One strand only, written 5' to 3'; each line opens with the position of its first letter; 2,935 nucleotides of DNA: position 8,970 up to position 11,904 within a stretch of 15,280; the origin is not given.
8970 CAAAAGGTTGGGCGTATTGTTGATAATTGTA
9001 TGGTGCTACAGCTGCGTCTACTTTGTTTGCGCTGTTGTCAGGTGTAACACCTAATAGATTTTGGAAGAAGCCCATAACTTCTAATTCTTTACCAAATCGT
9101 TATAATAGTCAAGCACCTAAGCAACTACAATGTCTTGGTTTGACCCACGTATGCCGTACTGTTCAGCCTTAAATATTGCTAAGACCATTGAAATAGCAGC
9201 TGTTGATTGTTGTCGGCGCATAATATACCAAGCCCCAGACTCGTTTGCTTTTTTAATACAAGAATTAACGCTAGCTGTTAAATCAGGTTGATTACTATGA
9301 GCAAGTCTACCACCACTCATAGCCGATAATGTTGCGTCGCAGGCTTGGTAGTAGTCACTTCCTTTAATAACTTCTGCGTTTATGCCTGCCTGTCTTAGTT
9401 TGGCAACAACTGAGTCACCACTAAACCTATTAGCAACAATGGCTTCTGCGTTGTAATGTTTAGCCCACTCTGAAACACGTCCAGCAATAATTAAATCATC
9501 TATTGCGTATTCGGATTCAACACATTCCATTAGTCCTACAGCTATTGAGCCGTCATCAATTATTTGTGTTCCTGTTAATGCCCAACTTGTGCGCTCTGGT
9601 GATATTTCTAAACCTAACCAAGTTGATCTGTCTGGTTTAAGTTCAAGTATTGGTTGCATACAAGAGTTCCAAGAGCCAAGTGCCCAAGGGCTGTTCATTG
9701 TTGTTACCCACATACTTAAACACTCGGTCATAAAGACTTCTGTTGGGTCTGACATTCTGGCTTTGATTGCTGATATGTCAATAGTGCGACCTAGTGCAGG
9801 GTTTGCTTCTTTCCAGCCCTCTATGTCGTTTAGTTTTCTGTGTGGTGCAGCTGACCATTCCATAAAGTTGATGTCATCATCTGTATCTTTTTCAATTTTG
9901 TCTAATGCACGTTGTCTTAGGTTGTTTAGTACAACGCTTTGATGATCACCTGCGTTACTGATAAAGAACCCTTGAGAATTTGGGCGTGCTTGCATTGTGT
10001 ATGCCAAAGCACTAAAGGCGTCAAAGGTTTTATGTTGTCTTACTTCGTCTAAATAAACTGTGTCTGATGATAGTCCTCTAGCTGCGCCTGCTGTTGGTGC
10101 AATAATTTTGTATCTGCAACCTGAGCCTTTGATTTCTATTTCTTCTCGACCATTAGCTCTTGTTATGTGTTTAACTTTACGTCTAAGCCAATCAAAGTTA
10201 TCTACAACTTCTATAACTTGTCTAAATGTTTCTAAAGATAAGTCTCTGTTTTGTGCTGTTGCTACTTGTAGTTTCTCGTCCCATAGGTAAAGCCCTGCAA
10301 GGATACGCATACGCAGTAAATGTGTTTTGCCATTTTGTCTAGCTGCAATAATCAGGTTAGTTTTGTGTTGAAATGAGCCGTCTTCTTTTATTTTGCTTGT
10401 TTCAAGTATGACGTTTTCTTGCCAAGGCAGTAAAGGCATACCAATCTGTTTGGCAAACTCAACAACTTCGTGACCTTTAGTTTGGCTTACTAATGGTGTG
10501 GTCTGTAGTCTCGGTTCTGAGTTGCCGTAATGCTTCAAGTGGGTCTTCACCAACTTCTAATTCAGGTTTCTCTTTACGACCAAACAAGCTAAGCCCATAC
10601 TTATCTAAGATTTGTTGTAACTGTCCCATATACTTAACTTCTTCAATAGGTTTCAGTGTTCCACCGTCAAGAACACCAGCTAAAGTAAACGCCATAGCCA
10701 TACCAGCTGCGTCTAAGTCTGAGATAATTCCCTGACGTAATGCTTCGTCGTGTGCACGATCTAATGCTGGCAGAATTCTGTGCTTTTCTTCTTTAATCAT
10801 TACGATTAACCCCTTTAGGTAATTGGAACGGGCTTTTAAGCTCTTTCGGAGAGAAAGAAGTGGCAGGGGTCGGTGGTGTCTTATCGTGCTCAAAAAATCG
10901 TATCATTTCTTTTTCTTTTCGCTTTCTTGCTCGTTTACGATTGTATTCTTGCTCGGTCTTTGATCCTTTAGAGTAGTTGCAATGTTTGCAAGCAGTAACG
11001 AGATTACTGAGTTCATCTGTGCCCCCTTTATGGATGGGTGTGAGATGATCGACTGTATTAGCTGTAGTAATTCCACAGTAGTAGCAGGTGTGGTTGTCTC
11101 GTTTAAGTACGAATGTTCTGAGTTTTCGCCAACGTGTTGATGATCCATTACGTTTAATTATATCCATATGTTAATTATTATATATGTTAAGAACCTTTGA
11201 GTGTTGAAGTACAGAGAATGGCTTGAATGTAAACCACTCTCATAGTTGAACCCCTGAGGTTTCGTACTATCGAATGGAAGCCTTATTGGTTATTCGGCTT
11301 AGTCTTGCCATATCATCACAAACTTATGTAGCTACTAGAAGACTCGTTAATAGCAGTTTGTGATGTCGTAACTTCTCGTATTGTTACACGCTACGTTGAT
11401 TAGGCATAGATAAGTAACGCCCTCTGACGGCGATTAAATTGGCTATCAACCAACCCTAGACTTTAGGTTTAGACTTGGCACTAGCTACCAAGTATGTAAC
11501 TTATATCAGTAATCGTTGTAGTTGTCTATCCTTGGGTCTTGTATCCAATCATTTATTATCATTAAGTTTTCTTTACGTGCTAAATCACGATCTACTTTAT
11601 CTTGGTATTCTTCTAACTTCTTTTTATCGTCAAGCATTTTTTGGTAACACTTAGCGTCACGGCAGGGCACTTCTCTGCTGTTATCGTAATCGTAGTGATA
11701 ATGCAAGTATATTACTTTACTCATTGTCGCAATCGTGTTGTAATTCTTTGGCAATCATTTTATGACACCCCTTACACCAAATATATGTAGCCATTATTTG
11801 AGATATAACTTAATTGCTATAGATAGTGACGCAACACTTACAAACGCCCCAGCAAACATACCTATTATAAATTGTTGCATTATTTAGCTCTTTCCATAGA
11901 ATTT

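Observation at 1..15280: Near-minimal, complete tailed-phage genome (about 15.15 kb) with no recognisable replication or lysogeny genes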

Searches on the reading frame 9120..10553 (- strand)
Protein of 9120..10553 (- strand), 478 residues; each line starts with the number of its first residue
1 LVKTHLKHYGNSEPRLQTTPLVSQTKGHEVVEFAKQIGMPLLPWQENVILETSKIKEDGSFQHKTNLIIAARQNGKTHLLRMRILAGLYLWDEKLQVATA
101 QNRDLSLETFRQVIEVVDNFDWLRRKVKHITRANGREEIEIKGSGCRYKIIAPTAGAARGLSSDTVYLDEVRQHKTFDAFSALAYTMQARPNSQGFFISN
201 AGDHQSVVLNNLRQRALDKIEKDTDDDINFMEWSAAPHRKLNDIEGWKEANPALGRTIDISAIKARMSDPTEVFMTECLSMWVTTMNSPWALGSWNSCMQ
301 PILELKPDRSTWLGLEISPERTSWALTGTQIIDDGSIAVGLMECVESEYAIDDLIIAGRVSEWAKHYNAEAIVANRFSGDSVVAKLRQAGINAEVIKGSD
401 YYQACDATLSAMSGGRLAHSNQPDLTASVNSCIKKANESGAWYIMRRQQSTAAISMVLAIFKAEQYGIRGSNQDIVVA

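Call 7: search_protein_families(library=pfam, max_evalue=0.01, proteins=[window:9120-10553:-])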
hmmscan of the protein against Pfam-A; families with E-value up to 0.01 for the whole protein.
seq(478 aa): 3 families
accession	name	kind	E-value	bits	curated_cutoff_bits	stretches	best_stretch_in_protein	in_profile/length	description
PF03354.21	TerL_ATPase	-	0.00076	19.7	23.7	1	63-213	21-173/178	Terminase large subunit, ATPase domain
PF03237.21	Terminase_6N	-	0.0017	18.5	22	1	68-240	2-182/215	Terminase large subunit, T4likevirus-type, N-terminal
PF17289.8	Terminase_6C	-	0.0093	16.4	22.6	0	347-441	33-133/155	Terminase RNaseH-like domain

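Call 10: search_protein_families(library=phrogs, max_evalue=0.01, proteins=[window:9120-10553:-])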
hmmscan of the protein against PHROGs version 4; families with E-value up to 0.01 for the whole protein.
seq(478 aa): 8 families
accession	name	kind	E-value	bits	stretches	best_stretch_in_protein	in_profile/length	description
phrog_9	-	head and packaging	2.5e-70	239.3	1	3-461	54-657/812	terminase large subunit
phrog_17688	-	unknown function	8.4e-19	69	1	1-282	1-277/290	-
phrog_2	-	head and packaging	9e-18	65.4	1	41-413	266-549/807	terminase large subunit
phrog_2699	-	head and packaging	7e-12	45.8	2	349-463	173-289/315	terminase large subunit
phrog_6910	-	unknown function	1.4e-05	25.9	1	126-186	54-113/125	-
phrog_3167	-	unknown function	0.0011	19.7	0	102-170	41-106/124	-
phrog_5989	-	head and packaging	0.0059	16.8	1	63-176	156-265/347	terminase large subunit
phrog_7331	-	head and packaging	0.0068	17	0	412-463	38-88/113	terminase large subunit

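Call 17: find_related_loci(query=window:9120-10553:-, collection=viral_contigs, flank=10000)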
Query seq(478 aa) (478 aa) in viral_contigs; peptide patterns used: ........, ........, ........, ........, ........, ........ (x = any residue, [..] = any of these).
100 stretches matched a pattern; 98 encode a relative of the query (tblastn E <= 1e-3); the best 80 are kept; 80 distinct loci.
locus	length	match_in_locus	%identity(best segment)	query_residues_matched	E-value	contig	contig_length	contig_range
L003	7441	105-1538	99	1-478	0e+0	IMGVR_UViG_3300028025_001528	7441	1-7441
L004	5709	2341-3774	99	1-478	0e+0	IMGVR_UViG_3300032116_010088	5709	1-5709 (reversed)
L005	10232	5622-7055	99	1-478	0e+0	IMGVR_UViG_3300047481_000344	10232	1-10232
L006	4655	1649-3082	98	1-478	0e+0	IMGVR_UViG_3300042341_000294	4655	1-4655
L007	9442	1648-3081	98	1-478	0e+0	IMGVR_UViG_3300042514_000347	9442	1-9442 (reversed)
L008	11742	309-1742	97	1-478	0e+0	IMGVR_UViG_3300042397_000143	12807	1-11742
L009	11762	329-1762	97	1-478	0e+0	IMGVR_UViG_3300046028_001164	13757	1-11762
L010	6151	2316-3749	97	1-478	0e+0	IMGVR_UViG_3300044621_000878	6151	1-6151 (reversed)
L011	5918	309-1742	97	1-478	0e+0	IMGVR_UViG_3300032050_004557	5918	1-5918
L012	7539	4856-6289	97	1-478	0e+0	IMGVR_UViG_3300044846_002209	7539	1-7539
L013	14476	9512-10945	97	1-478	0e+0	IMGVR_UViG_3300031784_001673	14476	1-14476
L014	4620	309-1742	96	1-478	0e+0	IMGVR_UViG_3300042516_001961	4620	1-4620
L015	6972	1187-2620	96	1-478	0e+0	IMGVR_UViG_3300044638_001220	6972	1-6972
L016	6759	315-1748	97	1-478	0e+0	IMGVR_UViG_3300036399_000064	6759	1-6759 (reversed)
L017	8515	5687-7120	96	1-478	0e+0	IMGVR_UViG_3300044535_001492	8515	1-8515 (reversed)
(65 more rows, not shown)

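Call 73: find_related_loci(query=window:9120-10553:-, collection=genome_contigs, flank=10000)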
Query seq(478 aa) (478 aa) in genome_contigs; peptide patterns used: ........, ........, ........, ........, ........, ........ (x = any residue, [..] = any of these).
94 stretches matched a pattern, but none encodes a relative of the query by tblastn (E <= 1e-3).

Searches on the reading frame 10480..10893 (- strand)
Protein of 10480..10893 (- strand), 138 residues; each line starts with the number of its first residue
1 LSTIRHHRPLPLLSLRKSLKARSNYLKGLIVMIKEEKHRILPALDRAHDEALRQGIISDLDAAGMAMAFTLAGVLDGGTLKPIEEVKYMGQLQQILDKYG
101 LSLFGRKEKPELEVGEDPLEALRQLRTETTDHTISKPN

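Call 7: search_protein_families(library=pfam, max_evalue=0.01, proteins=[window:10480-10893:-])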
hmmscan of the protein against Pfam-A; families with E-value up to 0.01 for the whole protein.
seq(138 aa): 0 families

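Call 9: search_protein_families(library=phrogs, max_evalue=0.01, proteins=[window:10480-10893:-])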
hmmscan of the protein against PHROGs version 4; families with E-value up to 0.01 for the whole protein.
seq(138 aa): 0 families

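Call 26: search_protein_families(library=ncbifam, max_evalue=1, proteins=[window:10480-10893:-])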
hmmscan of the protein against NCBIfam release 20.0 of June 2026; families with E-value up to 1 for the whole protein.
seq(138 aa): 1 family
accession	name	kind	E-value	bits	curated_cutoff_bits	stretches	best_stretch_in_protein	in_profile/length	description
NF041777.1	sens_FixL_Rhizob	equivalog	0.018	13.7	850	1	15-57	273-319/485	sensor protein FixL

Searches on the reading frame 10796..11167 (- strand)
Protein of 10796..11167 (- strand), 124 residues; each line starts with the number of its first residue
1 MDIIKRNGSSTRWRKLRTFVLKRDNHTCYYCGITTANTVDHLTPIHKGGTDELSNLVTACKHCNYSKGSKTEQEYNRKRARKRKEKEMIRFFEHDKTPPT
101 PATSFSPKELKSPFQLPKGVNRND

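Call 6: search_protein_families(library=pfam, max_evalue=0.01, proteins=[window:10796-11167:-])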
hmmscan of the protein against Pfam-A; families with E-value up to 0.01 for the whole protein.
seq(124 aa): 3 families
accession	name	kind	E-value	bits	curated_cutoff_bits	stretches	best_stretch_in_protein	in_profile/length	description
PF01844.29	HNH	-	2.6e-13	50.3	21.4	1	28-69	1-46/47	HNH endonuclease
PF14279.12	HNH_5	-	6.5e-12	45.6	27.5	1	28-77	1-53/56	HNH endonuclease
PF13395.12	HNH_4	-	0.0019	18.6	22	1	38-71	19-52/54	HNH endonuclease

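Call 11: search_protein_families(library=phrogs, max_evalue=0.01, proteins=[window:10796-11167:-])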
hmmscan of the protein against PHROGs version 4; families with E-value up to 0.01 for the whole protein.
seq(124 aa): 40 families (the best 25 are shown)
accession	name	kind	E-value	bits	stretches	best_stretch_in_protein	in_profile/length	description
phrog_589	-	DNA, RNA and nucleotide metabolism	5.2e-22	79.5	1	6-88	72-159/179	HNH endonuclease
phrog_16726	-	DNA, RNA and nucleotide metabolism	2.6e-21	77.6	1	11-78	79-151/308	HNH endonuclease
phrog_144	-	DNA, RNA and nucleotide metabolism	3.1e-19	70.3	1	8-87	67-149/175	HNH endonuclease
phrog_7785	-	DNA, RNA and nucleotide metabolism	9e-19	68.9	1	15-83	60-129/147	HNH endonuclease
phrog_2118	-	DNA, RNA and nucleotide metabolism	3.7e-18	67.1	1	15-85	166-239/301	HNH endonuclease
phrog_14314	-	DNA, RNA and nucleotide metabolism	1.3e-17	66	1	14-71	5-65/252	HNH endonuclease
phrog_2214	-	DNA, RNA and nucleotide metabolism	2.5e-17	64.1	1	10-89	178-259/429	HNH endonuclease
phrog_338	-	DNA, RNA and nucleotide metabolism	1.3e-16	61.9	1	6-87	187-280/340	HNH endonuclease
phrog_333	-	DNA, RNA and nucleotide metabolism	2.1e-16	61.4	1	9-86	17-97/138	HNH endonuclease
phrog_1271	-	DNA, RNA and nucleotide metabolism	2.2e-16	61.2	1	10-98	254-341/361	HNH endonuclease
phrog_1035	-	DNA, RNA and nucleotide metabolism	4.5e-16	60.5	1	18-86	153-229/271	endonuclease VII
phrog_5718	-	DNA, RNA and nucleotide metabolism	3.2e-14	53.8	1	5-83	108-189/394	HNH endonuclease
phrog_16986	-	unknown function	3.3e-14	54.1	1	14-71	9-69/248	-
phrog_6050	-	DNA, RNA and nucleotide metabolism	1.4e-13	51.4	1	8-86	294-378/402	HNH endonuclease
phrog_8660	-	DNA, RNA and nucleotide metabolism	2.3e-13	51.7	1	5-76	104-185/196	HNH endonuclease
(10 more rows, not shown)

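Call 23: find_related_loci(query=window:10796-11167:-, collection=viral_contigs, flank=10000)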
Query seq(124 aa) (124 aa) in viral_contigs; peptide patterns used: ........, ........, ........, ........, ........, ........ (x = any residue, [..] = any of these).
63 stretches matched a pattern; 26 encode a relative of the query (tblastn E <= 1e-3); 26 distinct loci.
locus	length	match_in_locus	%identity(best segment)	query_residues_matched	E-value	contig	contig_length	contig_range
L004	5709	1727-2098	96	1-124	1e-81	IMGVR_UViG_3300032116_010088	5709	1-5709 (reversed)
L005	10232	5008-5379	93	1-124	3e-79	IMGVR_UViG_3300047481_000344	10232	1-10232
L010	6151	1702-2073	92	1-124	1e-72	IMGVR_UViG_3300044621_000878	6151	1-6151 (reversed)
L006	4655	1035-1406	94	1-124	1e-72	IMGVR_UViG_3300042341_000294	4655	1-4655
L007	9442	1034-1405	93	1-124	6e-72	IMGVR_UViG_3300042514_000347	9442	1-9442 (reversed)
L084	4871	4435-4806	88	1-124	6e-68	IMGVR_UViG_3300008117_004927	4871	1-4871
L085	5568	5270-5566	95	1-99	1e-56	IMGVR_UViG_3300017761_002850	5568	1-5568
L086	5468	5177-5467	95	1-97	2e-55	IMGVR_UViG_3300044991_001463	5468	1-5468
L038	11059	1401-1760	65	1-118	1e-52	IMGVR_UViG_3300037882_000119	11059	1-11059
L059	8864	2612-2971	63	1-118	2e-51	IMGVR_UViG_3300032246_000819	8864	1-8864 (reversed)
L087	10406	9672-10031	63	1-118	8e-51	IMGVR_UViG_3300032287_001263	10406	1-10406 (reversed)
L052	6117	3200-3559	62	1-118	5e-50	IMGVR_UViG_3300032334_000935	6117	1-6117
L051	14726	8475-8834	63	1-118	8e-50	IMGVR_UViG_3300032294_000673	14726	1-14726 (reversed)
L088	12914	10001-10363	61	1-119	2e-49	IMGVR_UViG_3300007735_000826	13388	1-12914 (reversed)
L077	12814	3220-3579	62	1-118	7e-49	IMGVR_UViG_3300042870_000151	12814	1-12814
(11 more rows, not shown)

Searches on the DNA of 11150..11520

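Call 100: search_rna_families(source=window, start=11150, end=11520, threshold=evalue, max_evalue=10, show_alignments=2)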
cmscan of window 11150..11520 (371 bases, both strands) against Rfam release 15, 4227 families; matches with E-value up to 10: 4.
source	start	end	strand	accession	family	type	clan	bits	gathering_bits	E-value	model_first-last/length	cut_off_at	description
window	11265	11423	-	RF02311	TtnuHACA3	Gene; snRNA; snoRNA; HACA-box;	-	24.4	100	0.14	1-152/152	no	Tetrahymena snoRNA TtnuHACA3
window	11150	11275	+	RF04174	MIR4208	Gene; miRNA;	-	18.1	140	3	63-191/191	5'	MIR4208 microRNA precursor family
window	11207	11218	+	RF02263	MAT2A_D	Cis-reg;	-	12.6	32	8.6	16-27/41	no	MAT2A 3'UTR stem loop D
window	11191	11256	+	RF02207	WT1-AS_5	Gene; lncRNA;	-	9.5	80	8.8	1-79/79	no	WT1 antisense RNA conserved region 5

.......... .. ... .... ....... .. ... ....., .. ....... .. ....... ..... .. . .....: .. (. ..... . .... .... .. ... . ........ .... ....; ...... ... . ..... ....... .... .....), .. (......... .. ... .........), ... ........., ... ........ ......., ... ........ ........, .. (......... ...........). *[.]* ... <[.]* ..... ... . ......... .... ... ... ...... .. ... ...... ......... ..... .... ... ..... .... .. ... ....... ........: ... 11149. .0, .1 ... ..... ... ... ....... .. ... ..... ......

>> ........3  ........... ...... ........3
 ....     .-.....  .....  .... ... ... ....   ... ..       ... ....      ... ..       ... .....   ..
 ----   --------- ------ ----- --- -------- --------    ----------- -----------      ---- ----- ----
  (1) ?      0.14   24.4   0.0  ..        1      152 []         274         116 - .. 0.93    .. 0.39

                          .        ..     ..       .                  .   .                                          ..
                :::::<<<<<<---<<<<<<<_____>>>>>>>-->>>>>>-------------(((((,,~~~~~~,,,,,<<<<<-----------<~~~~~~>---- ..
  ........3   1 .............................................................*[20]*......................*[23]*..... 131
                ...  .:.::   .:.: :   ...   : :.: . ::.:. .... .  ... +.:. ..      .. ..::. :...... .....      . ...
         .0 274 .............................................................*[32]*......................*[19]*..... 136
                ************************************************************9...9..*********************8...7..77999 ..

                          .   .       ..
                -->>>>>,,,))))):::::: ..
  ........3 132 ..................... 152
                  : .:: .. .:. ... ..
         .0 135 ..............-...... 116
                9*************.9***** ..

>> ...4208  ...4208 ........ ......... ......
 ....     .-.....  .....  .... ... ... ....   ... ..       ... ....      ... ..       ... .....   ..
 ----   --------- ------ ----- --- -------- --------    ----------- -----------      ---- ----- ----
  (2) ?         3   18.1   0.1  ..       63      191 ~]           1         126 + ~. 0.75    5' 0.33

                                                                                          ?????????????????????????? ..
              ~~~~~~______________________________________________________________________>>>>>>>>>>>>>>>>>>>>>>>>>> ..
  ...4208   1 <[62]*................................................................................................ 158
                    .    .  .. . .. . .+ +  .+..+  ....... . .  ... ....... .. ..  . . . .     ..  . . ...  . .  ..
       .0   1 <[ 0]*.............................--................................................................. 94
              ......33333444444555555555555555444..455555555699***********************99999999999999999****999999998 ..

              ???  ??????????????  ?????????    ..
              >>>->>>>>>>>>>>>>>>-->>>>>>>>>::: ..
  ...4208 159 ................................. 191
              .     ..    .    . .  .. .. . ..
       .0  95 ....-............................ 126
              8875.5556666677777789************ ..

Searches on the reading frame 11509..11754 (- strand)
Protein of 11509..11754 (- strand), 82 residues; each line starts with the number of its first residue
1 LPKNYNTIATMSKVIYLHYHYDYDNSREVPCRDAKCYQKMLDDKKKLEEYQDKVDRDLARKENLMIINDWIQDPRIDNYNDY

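Call 6: search_protein_families(library=pfam, max_evalue=0.01, proteins=[window:11509-11754:-])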
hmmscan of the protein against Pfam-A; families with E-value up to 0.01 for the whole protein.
seq(82 aa): 0 families

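Call 9: search_protein_families(library=phrogs, max_evalue=0.01, proteins=[window:11509-11754:-])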
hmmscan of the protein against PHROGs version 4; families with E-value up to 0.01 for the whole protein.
seq(82 aa): 0 families

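Call 26: search_protein_families(library=ncbifam, max_evalue=1, proteins=[window:11509-11754:-])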
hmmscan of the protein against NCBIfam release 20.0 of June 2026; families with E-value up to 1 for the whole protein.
seq(82 aa): 2 families
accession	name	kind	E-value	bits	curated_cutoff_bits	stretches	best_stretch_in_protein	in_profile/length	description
NF009412.0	PRK12773.1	equivalog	0.041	12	886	1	10-65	497-552/649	flagellar biosynthesis protein FlhB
NF052412.1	NOV95GJQ_fam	equivalog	0.17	11.7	200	1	4-66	102-164/172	NOV95GJQ family terpene biosynthesis-related protein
